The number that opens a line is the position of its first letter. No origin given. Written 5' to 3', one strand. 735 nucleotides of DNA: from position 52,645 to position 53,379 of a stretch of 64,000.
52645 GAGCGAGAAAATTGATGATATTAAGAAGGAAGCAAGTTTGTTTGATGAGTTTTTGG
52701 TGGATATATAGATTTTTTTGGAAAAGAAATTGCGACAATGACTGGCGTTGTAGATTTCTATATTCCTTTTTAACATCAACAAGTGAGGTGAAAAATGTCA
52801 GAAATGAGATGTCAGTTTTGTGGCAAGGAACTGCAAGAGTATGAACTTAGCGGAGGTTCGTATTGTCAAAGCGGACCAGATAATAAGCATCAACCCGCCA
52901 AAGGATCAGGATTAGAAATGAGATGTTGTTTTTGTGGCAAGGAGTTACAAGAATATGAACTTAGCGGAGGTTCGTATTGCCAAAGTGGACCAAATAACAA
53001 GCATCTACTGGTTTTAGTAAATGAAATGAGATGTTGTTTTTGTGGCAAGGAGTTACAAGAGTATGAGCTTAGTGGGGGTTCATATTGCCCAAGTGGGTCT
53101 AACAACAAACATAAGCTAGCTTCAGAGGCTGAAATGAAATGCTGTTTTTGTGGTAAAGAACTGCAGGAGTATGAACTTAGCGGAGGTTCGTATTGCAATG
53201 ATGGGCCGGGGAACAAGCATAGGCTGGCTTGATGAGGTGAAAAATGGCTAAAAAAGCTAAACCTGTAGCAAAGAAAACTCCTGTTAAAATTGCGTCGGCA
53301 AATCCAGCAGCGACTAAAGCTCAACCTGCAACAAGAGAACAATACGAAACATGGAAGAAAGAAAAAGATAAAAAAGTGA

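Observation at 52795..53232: A 145-aa protein composed solely of four near-identical C3H zinc-knuckle repeats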

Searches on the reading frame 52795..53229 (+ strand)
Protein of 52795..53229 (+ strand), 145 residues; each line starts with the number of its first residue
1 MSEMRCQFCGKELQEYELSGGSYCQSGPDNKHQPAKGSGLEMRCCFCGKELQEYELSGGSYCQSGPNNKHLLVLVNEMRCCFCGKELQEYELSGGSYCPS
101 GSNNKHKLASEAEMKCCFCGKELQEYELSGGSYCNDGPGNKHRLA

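Call 4: search_protein_families(library=pfam, proteins=[window:52795-53229:+], max_evalue=0.1)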
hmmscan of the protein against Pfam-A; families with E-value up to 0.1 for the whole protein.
window:52795-53229:+ (145 aa): 9 families
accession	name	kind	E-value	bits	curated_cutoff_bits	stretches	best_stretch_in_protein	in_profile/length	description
PF09180.16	ProRS-C_1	-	1.4e-06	28.8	31.5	0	109-133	47-71/71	Prolyl-tRNA synthetase, C-terminal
PF19474.4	DUF6011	-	1.4e-05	24.9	26.6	0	40-51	7-18/37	Family of unknown function (DUF6011)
PF24333.1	DUF7501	-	3.5e-05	24.3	27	0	112-125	9-22/58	Family of unknown function (DUF7501)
PF17779.7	NOD2_WH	-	3.8e-05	24.1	23.1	0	76-105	15-43/57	NOD2 winged helix domain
PF06689.19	zf-C4_ClpX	-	0.00014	22.1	27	0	43-52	2-11/39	ClpX C4-type zinc finger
PF24460.1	DUF7575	-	0.0033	17.2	28.5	0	3-13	3-13/28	Domain of unknown function (DUF7575)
PF02748.20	PyrI_C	-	0.03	14.6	23.4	0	3-16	33-46/48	Aspartate carbamoyltransferase regulatory chain, metal binding domain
PF00518.22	E6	-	0.049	14.5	27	0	38-55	68-85/110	Early Protein (E6)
PF05605.18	zf-Di19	-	0.078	13.7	27.5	0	113-128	2-17/54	Drought induced 19 protein (Di19), zinc-binding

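Call 5: find_homologous_proteins(query=window:52795-53229:+, max_evalue=0.01)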
Query window:52795-53229:+: 3467 candidates shared short words with the query, none scored E <= 0.01.

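Call 6: search_protein_families(library=padloc, proteins=[window:52795-53229:+], max_evalue=0.01)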
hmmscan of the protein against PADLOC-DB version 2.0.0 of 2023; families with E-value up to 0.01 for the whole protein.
window:52795-53229:+ (145 aa): 0 families

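Call 7: find_encoding_contigs(protein=window:52795-53229:+, flank=10000)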
Protein window:52795-53229:+ (145 aa): 2 contigs read that carry it; 2 places shown.
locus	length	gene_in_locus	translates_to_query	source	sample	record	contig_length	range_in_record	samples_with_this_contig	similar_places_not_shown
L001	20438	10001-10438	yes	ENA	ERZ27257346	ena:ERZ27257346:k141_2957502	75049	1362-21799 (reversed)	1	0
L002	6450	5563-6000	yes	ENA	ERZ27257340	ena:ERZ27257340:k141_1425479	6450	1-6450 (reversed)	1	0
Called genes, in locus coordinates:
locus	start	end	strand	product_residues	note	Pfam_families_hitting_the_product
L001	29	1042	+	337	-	PF02445:NadA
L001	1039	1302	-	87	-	-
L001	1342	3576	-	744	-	PF02563:Poly_export, PF10531:SLBB, PF22461:SLBB_2 (weak), PF10531:SLBB (weak)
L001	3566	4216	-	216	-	-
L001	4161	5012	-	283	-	PF01177:Asp_Glu_race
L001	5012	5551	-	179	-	PF14385:DUF4416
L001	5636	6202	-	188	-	-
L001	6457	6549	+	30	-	-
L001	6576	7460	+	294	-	PF13310:Virulence_RhuM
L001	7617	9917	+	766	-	PF00580:UvrD-helicase, PF04851:ResIII (weak), PF13245:AAA_19, PF13604:AAA_30 (faint), PF01443:Viral_helicase1 (faint), PF13361:UvrD_C, PF13538:UvrD_C_2 (weak)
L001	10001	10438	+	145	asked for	-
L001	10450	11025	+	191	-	-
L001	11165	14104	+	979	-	PF25794:SACS, PF13020:NOV_C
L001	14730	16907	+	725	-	PF20720:nSTAND3 (faint), PF13173:AAA_14 (faint), PF01637:ATPase_2 (faint), PF07728:AAA_5 (faint), PF06068:TIP49 (faint), PF05496:RuvB_N (faint), PF00004:AAA, PF00004:AAA, +11 more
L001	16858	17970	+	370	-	PF13280:WYL, PF25583:WCX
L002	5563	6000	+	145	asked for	-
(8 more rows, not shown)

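Call 9: list_cluster_members(proteins=[window:52795-53229:+, window:53244-53816:+, window:50411-52708:+])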
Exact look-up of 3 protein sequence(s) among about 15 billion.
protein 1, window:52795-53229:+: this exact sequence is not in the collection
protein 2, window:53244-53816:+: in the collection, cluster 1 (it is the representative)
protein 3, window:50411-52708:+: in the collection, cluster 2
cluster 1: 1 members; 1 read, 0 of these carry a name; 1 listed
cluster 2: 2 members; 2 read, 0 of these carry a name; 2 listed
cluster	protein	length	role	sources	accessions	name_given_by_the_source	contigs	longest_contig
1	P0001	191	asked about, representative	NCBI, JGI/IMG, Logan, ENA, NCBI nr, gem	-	-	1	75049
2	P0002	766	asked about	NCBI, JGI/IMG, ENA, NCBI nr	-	-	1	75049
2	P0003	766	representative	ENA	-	-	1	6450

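Call 16: search_protein_families(library=phrogs, proteins=[window:52795-53229:+], max_evalue=0.1)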
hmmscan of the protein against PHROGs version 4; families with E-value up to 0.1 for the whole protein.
window:52795-53229:+ (145 aa): 13 families
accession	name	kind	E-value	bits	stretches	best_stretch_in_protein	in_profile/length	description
phrog_6489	-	unknown function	2.8e-06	28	0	4-29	2-26/47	-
phrog_36082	-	unknown function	8.1e-05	23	0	111-141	3-33/262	-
phrog_6332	-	unknown function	0.0002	22.2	0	111-142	5-37/60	-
phrog_15191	-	unknown function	0.0002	21.7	0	108-123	5-20/51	-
phrog_16376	-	unknown function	0.0012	19.9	0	3-14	35-46/56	-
phrog_22805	-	unknown function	0.0015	19.4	0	79-88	7-16/39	-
phrog_2347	-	unknown function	0.0064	17.5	0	107-128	11-32/72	-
phrog_37734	-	unknown function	0.0075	17.2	0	72-85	16-29/41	-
phrog_23974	-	unknown function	0.021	16.1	0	7-32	6-31/80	-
phrog_35242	-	unknown function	0.022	15.7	0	67-88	26-47/71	-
phrog_1321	-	unknown function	0.047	15.1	0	79-116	36-73/92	-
phrog_4030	-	unknown function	0.055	14.6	0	44-55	70-81/85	-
phrog_13148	-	unknown function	0.064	14.2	0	64-87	116-140/150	-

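Call 17: predict_structure(protein=window:52795-53229:+)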
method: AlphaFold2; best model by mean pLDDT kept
length: 145 residues; sequences in the alignment: 1
mean_pLDDT: 40.5   pTM: 0.22
mean pLDDT of the five models: 40.5, 40.1, 40.0, 37.8, 29.0
residues with pLDDT >= 90: 0; 70-90: 0; 50-70: 17; < 50: 128
segments of 3 or more residues with pLDDT < 50: 1-13, 17-19, 33-123, 125-133, 141-145
pLDDT, mean of each block of 10 residues (from residue 1): 38 49 51 38 34 37 39 32 38 39 38 40 45 49 43
secondary structure, 60 per line:
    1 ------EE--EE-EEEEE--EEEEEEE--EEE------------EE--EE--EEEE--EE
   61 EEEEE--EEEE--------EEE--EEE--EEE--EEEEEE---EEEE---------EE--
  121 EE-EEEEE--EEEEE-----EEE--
elements in order: E14-18 E21-27 E30-32 E53-56 E59-65 E68-71 E80-82 E85-87 E90-92 E95-100 E104-107 E124-128 E131-135 E141-143

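Call 43: search_protein_families(library=ncbifam, proteins=[window:52795-53229:+], max_evalue=0.1)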
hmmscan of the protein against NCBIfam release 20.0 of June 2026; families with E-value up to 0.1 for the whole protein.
window:52795-53229:+ (145 aa): 6 families
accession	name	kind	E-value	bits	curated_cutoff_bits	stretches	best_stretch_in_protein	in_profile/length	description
NF038382.1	RaxX_RiPP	subfamily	5e-05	23.5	40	0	94-107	38-51/60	RaxX family RiPP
NF001606.0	PRK00398.1-3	equivalog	0.00089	19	72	0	3-11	19-27/44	DNA-directed RNA polymerase subunit P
NF001629.0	PRK00415.1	equivalog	0.0025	17.3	70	0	3-14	33-44/62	30S ribosomal protein S27e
NF001607.0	PRK00398.1-4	equivalog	0.0047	16.6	89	0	72-85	23-36/53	DNA-directed RNA polymerase subunit P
TIGR00240.1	ATCase_reg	equivalog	0.028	14.2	148.55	0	109-127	125-146/150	aspartate carbamoyltransferase regulatory subunit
NF045593.1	bilirub_TF_BilQ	equivalog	0.09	12.5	125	0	7-22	17-32/135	bilirubin utilization transcriptional regulator BilQ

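Call 82: search_dna_similar(query=window:52795-53229:+, collection=phages, mode=protein, max_evalue=0.01)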
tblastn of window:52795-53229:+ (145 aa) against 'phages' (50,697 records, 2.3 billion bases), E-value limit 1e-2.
No match.

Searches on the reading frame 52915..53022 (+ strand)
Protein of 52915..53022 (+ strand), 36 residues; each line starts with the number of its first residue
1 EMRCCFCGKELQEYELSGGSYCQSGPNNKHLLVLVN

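Call 15: find_related_loci(query=A1, collection=genome_contigs, flank=10000)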
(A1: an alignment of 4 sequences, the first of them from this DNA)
Query A1 (36 aa) in genome_contigs; peptide patterns used: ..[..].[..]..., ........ (x = any residue, [..] = any of these).
37 stretches matched a pattern, but none encodes a relative of the query by tblastn (E <= 1e-3).

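Call 18: find_related_loci(query=A1, collection=viral_contigs, flank=8000)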
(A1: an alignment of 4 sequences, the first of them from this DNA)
Query A1 (36 aa) in viral_contigs; peptide patterns used: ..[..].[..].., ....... (x = any residue, [..] = any of these).
37 stretches matched a pattern, but none encodes a relative of the query by tblastn (E <= 1e-3).

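Call 20: search_protein_representatives(alignment_id=A1)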
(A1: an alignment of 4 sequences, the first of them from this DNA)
Query: 4 sequences, 36 profile positions. Proteins with E-value up to 0.001 (for the whole library): 5; up to 1e-10: 2; up to 1e-30: 0. The best 5 are listed.
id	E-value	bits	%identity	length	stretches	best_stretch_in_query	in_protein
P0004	4.1e-21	90.6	-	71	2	1-34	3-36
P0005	8.6e-16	73.6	-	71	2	1-32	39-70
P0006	5.9e-10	54.9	-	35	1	1-32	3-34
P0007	1.0e-07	47.7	-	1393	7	6-20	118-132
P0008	6.9e-04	35.5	-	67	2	4-33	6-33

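Call 22: find_encoding_contigs(protein=P0004, flank=10000)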
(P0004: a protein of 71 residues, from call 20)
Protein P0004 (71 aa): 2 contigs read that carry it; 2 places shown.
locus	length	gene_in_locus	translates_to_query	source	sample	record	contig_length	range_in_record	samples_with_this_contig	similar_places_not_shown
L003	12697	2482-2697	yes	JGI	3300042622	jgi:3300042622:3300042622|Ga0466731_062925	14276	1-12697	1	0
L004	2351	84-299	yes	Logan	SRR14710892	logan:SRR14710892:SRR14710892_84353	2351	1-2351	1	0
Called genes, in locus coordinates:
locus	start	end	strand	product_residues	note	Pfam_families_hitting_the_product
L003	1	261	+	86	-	?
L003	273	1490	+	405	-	PF14281:PDDEXK_4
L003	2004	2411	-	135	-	-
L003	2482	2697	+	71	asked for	-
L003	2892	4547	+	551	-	PF03235:GmrSD_N, PF07510:GmrSD_C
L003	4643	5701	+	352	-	PF13280:WYL, PF25583:WCX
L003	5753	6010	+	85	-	PF05899:Cupin_3, PF07883:Cupin_2 (weak)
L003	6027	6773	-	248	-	PF13186:SPASM (weak)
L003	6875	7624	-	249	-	-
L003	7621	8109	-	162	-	PF07638:Sigma70_ECF (weak), PF04542:Sigma70_r2, PF08281:Sigma70_r4_2 (weak)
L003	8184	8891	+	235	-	PF04474:DUF554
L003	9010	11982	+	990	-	PF00873:ACR_tran, PF03176:MMPL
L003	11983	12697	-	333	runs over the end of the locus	PF02470:MlaD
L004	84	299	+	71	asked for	-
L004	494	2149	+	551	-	PF03235:GmrSD_N, PF07510:GmrSD_C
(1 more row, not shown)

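Call 23: find_encoding_contigs(protein=P0005, flank=10000)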
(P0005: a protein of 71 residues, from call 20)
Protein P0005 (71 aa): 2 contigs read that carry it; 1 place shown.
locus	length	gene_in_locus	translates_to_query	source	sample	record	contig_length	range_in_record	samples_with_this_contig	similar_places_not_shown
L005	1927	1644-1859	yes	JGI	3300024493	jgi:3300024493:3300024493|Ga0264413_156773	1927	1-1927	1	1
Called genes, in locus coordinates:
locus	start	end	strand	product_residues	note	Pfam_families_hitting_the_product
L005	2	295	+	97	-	?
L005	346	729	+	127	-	PF14281:PDDEXK_4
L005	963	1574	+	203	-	-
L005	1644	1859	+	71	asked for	PF12151:MVL (faint)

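Call 24: find_encoding_contigs(protein=P0006, flank=10000)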
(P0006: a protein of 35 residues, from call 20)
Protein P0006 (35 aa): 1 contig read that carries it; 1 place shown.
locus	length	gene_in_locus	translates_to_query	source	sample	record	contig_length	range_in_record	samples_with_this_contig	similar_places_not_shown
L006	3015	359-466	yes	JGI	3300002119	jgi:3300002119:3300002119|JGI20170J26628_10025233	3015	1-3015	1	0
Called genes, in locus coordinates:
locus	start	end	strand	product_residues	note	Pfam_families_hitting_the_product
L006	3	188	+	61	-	?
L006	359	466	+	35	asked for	-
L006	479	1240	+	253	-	-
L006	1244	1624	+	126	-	-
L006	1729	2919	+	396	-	PF00202:Aminotran_3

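Call 25: find_encoding_contigs(protein=P0008, flank=10000)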
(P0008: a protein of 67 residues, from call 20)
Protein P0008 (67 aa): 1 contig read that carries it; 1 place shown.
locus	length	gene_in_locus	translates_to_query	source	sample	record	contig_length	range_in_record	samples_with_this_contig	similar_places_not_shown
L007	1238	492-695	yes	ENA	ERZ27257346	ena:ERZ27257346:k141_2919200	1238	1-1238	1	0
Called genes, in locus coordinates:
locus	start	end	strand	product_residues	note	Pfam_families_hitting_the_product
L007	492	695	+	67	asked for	-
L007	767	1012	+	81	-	-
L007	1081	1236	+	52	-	?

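Call 33: find_related_loci(query=A2, collection=metagenome_contigs, flank=10000)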
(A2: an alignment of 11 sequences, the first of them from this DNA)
Query A2 (36 aa) in metagenome_contigs; peptide patterns used: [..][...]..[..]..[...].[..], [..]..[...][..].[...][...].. (x = any residue, [..] = any of these).
599 stretches matched a pattern (row limit reached: there are more); 8 encode a relative of the query (tblastn E <= 1e-3); 8 distinct loci.
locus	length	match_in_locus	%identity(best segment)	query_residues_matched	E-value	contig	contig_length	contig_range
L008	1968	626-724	58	1-33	4e-10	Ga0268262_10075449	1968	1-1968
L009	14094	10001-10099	58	1-33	4e-10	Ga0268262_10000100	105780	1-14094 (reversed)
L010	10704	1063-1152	43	2-30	4e-6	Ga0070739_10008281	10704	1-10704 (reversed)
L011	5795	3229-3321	39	1-30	7e-6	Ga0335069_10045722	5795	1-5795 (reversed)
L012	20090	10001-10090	40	2-30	1e-5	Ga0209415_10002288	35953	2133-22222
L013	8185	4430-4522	42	2-30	1e-5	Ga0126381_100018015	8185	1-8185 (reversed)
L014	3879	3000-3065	55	2-22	1e-5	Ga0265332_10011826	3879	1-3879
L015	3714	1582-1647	55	2-22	2e-5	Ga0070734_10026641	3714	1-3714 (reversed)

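Call 40: search_protein_families(library=pfam, proteins=[L009:10115-10873:+, L009:10880-11257:+, L009:9034-9510:+, L009:8837-9094:+, L008:814-1317:+, L007:767-1009:+, L012:10001-10300:+, L005:963-1571:+, L008:1313-1492:+], max_evalue=0.05)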
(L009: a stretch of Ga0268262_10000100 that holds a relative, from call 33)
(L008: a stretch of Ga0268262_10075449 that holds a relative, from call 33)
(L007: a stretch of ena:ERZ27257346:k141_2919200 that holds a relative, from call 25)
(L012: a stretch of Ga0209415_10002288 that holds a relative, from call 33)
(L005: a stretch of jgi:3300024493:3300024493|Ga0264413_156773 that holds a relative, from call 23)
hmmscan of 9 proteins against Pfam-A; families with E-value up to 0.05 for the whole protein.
L009:10115-10873:+ (253 aa): 1 family
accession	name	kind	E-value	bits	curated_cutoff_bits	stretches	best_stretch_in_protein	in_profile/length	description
PF03167.25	UDG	-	0.0005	20.6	24.3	1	102-239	34-136/141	Uracil DNA glycosylase superfamily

L009:10880-11257:+ (126 aa): 0 families

L009:9034-9510:+ (159 aa): 3 families
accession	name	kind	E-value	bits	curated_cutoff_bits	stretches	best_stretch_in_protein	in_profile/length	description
PF13650.11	Asp_protease_2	-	2.1e-07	32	24.3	1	52-129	8-89/90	Aspartyl protease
PF13975.11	gag-asp_proteas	-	7e-07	30.2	28.2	1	52-131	8-90/92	gag-polyprotein putative aspartyl protease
PF00077.25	RVP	-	0.0063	17.2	20.7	1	52-103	14-65/101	Retroviral aspartyl protease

L009:8837-9094:+ (86 aa): 0 families

L008:814-1317:+ (168 aa): 1 family
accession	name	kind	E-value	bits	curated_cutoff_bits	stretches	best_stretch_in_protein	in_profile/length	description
PF01850.27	PIN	-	0.033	15.2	23.6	1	33-118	19-106/120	PIN domain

L007:767-1009:+ (81 aa): 0 families

L012:10001-10300:+ (100 aa): 1 family
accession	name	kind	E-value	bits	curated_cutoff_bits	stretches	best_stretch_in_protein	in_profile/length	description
PF04795.17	PAPA-1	-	0.034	15.4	25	1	28-71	18-55/85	PAPA-1-like conserved region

L005:963-1571:+ (203 aa): 0 families

L008:1313-1492:+ (60 aa): 1 family
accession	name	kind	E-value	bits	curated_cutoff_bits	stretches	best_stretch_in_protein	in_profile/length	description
PF22129.1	CjCas9_WED-like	-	0.0052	16.8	24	1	10-32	3-24/39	CRISPR-associated endonuclease CjCas9 wedge domain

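Call 42: search_solved_structures(query=A2, max_evalue=10, show_alignments=3)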
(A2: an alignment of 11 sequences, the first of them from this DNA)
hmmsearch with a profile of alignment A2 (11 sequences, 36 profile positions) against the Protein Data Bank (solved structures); distinct sequences matched with E-value up to 10: 5.
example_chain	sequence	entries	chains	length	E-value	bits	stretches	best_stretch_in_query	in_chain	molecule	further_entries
4qiw_P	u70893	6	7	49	0.18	15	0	1-10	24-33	DNA-directed RNA polymerase subunit P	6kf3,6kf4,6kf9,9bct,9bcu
36ro_P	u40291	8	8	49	0.43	13.7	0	2-10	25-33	DNA-directed RNA polymerase subunit Rpo12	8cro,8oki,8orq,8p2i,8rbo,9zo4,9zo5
7qca_LPP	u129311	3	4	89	6.2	10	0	4-11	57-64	60S ribosomal protein L37a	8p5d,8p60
9k32_A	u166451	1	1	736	6.9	9.9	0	3-12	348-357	HNH nuclease domain-containing protein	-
2kmk_A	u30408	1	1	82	7.3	9.8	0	4-9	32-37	Zinc finger protein Gfi-1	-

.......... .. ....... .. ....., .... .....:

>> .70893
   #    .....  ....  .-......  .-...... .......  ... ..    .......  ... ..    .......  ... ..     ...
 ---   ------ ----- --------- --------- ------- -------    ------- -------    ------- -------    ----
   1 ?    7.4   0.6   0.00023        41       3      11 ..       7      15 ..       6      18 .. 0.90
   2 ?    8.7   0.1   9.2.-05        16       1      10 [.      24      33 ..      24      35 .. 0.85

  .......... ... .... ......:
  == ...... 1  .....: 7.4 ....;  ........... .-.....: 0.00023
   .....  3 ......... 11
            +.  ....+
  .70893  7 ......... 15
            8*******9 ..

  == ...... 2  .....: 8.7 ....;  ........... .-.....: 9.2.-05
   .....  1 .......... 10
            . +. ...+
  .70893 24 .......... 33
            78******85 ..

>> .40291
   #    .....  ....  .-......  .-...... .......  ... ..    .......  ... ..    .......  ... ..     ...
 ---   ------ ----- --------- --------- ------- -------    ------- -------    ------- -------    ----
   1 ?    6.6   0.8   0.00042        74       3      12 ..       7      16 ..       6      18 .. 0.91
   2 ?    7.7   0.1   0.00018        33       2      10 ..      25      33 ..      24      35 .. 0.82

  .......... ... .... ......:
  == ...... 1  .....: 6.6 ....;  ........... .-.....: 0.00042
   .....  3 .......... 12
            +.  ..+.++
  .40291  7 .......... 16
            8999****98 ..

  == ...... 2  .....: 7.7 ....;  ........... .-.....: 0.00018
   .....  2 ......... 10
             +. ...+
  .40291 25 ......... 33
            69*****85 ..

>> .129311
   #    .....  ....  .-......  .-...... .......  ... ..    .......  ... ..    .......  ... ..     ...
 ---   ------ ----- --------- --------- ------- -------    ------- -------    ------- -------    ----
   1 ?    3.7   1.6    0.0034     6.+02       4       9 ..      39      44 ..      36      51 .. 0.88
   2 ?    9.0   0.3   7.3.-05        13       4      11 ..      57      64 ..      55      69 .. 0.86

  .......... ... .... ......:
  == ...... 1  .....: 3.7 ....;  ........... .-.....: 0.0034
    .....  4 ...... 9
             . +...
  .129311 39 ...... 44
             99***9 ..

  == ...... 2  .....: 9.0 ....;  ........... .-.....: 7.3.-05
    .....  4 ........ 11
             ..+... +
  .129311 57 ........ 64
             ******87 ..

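Call 43: search_protein_families(library=ncbifam, proteins=[P0004, P0005, P0006, P0008, L009:10115-10873:+, L009:10880-11257:+], max_evalue=0.1)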
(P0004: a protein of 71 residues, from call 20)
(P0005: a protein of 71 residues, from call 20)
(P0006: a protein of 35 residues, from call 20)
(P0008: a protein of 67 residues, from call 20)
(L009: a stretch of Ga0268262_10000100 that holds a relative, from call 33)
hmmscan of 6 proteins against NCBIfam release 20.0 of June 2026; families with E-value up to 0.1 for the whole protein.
P0004 (71 aa): 8 families
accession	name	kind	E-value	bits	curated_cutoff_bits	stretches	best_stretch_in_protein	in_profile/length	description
NF001606.0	PRK00398.1-3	equivalog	0.00026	20.8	72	0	33-46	13-26/44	DNA-directed RNA polymerase subunit P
NF001629.0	PRK00415.1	equivalog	0.0007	19.1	70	0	36-53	30-47/62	30S ribosomal protein S27e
NF001607.0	PRK00398.1-4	equivalog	0.00075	19.2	89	0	31-47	20-36/53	DNA-directed RNA polymerase subunit P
TIGR04169.1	perox_w_seleSAM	hypoth_equivalog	0.0029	17.7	120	0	34-58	49-73/109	arsenosugar biosynthesis-associated peroxidase-like protein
NF047912.1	ECs_2282_CxxC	subfamily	0.0034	17.3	37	0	33-54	21-42/60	ECs_2282 family putative zinc-binding protein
NF041529.1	LvhB7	equivalog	0.01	15.5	70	0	56-68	29-41/45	T4SS-associated protein LvhB7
NF001604.0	PRK00398.1-1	equivalog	0.046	13.3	103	0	32-47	16-31/48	DNA-directed RNA polymerase subunit P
NF034186.3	PRK14891.1-1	equivalog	0.09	12.7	73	0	4-14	2-12/51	50S ribosomal protein L24e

P0005 (71 aa): 2 families
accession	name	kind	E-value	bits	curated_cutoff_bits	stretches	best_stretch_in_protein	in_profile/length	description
NF047912.1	ECs_2282_CxxC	subfamily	0.0014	18.5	37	0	36-54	24-42/60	ECs_2282 family putative zinc-binding protein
NF001629.0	PRK00415.1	equivalog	0.02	14.4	70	0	38-51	32-45/62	30S ribosomal protein S27e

P0006 (35 aa): 1 family
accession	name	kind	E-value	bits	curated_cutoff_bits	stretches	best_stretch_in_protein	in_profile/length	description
NF001608.0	PRK00398.1-6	equivalog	0.038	13.8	84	1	1-27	1-27/46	DNA-directed RNA polymerase subunit P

P0008 (67 aa): 2 families
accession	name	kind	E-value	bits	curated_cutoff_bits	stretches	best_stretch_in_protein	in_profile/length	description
NF008859.0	PRK11893.2-1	equivalog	0.0027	16.7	553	1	2-66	140-200/498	methionine--tRNA ligase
NF034186.3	PRK14891.1-1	equivalog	0.0029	17.5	73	0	5-16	3-14/51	50S ribosomal protein L24e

L009:10115-10873:+ (253 aa): 0 families

L009:10880-11257:+ (126 aa): 0 families

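Call 109: search_protein_families(library=phrogs, proteins=[P0004], max_evalue=0.01)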
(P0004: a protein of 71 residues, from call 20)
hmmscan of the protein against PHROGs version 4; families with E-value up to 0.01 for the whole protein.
P0004 (71 aa): 1 family
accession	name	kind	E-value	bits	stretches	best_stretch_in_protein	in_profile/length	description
phrog_2118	-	DNA, RNA and nucleotide metabolism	6.3e-07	30.2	1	30-52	167-189/301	HNH endonuclease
